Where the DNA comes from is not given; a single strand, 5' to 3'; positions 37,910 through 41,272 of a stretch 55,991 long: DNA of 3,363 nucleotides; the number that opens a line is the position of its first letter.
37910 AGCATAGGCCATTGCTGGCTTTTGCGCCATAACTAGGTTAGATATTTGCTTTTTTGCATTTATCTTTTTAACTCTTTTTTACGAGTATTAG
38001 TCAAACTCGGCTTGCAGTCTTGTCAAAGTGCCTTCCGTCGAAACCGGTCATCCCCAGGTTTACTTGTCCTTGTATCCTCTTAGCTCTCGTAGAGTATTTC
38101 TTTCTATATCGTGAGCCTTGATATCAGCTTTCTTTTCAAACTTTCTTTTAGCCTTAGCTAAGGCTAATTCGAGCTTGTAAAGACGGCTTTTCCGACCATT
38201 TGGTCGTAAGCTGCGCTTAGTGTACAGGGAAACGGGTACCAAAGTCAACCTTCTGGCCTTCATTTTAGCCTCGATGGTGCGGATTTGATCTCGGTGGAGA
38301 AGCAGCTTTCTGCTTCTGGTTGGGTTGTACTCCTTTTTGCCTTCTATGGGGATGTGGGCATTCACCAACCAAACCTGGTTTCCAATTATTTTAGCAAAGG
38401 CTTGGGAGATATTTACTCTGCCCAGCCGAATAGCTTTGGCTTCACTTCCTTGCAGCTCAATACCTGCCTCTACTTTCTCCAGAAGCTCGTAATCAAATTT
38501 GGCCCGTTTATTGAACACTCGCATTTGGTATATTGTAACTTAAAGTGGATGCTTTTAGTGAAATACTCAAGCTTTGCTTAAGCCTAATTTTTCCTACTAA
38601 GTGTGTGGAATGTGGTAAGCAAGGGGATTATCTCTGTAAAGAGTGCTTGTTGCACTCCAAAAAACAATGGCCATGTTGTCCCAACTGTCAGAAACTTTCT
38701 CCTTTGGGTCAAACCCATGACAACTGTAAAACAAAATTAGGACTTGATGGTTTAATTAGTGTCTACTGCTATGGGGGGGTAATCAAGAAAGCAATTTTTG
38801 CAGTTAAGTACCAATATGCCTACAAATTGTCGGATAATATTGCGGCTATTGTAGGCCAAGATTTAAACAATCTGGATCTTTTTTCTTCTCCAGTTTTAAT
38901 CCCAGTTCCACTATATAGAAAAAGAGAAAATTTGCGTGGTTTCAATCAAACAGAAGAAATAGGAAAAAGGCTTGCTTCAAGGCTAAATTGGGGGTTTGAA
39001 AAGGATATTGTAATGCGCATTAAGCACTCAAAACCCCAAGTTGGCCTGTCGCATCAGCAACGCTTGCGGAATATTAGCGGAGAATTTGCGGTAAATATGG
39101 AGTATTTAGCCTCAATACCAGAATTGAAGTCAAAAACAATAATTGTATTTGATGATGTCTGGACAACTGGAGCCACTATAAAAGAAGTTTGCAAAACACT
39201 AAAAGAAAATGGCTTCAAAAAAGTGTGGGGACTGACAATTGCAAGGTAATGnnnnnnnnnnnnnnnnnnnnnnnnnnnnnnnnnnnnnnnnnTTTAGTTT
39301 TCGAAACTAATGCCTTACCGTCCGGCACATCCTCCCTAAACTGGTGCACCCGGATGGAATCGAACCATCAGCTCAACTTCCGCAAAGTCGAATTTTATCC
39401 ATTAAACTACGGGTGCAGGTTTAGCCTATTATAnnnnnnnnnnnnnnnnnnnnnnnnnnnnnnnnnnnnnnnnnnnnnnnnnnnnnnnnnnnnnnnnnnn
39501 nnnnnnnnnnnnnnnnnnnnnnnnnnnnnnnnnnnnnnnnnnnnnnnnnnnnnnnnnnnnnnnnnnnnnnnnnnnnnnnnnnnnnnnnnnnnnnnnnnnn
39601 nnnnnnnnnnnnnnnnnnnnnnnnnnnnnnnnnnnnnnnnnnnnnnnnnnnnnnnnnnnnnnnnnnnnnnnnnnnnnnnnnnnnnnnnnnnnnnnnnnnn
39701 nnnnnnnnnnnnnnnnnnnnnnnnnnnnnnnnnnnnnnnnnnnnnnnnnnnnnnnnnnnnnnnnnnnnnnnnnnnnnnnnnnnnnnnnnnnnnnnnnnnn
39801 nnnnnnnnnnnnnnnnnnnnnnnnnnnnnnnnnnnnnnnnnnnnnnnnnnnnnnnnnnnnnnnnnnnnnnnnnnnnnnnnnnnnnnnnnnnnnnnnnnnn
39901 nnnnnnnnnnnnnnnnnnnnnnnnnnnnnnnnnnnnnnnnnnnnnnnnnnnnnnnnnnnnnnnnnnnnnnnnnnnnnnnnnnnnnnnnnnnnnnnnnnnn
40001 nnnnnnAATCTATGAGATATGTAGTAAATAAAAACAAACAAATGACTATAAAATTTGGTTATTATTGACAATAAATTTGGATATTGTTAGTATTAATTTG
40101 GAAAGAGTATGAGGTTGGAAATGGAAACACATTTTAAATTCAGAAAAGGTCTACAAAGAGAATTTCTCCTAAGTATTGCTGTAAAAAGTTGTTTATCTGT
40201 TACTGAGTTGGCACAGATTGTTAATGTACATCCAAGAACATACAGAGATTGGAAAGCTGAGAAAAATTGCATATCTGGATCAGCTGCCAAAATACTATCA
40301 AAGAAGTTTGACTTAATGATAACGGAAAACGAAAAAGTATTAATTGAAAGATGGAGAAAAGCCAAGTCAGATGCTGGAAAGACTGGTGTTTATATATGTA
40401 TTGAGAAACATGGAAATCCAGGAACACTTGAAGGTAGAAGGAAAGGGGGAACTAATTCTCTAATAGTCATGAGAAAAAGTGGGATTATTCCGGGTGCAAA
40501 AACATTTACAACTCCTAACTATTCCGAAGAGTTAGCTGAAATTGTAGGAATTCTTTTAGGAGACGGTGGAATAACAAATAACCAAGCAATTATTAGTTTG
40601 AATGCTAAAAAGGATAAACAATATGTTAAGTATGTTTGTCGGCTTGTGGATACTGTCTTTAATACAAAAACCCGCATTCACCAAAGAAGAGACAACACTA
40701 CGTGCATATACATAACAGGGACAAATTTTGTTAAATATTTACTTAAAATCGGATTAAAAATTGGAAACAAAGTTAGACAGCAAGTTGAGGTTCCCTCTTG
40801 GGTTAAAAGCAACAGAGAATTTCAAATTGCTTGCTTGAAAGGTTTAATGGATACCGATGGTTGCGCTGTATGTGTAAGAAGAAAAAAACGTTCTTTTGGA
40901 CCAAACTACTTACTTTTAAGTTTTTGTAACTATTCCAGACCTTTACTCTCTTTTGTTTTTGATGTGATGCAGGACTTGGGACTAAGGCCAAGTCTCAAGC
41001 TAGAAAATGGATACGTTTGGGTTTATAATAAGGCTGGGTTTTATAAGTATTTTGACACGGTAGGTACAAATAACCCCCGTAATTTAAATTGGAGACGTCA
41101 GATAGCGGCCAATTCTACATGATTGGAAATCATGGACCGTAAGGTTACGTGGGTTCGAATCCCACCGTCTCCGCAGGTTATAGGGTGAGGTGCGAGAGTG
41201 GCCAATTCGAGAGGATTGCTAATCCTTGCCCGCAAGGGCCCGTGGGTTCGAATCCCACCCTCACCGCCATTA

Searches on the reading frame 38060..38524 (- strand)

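Call 36: search_protein_families(library=pfam, max_evalue=0.0001, proteins=[window:38060-38524:-])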
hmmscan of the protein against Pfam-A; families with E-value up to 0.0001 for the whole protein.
window:38060-38524:- (154 aa): 1 family
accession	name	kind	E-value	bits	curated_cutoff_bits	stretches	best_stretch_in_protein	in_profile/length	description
PF01668.23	SmpB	-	9.5e-38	129.8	27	1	5-149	4-142/143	SmpB protein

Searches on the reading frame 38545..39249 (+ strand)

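Call 36: search_protein_families(library=pfam, max_evalue=0.0001, proteins=[window:38545-39249:+])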
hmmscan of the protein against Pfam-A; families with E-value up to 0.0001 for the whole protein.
window:38545-39249:+ (234 aa): 1 family
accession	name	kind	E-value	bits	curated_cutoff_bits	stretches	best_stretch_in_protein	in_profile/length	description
PF00156.33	Pribosyltran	-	3.7e-07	30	26.3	1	140-227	44-118/158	Phosphoribosyl transferase domain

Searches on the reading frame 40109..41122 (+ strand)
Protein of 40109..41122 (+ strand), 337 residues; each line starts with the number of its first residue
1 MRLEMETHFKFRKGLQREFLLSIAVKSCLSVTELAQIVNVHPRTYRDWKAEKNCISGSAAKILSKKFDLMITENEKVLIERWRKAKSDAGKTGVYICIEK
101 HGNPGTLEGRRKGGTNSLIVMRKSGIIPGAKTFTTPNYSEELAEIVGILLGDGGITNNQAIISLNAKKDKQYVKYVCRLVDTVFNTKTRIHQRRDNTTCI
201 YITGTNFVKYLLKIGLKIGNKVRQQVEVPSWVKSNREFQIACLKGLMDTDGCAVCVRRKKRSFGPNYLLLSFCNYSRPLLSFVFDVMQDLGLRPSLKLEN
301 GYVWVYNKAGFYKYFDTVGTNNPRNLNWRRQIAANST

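Call 36: search_protein_families(library=pfam, max_evalue=0.0001, proteins=[window:40109-41122:+])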
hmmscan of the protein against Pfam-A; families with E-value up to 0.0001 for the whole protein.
window:40109-41122:+ (337 aa): 1 family
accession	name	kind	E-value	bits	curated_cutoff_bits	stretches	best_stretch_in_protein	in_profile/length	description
PF14528.11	LAGLIDADG_3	-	2.1e-07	31.6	22.5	0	237-319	1-82/82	LAGLIDADG-like domain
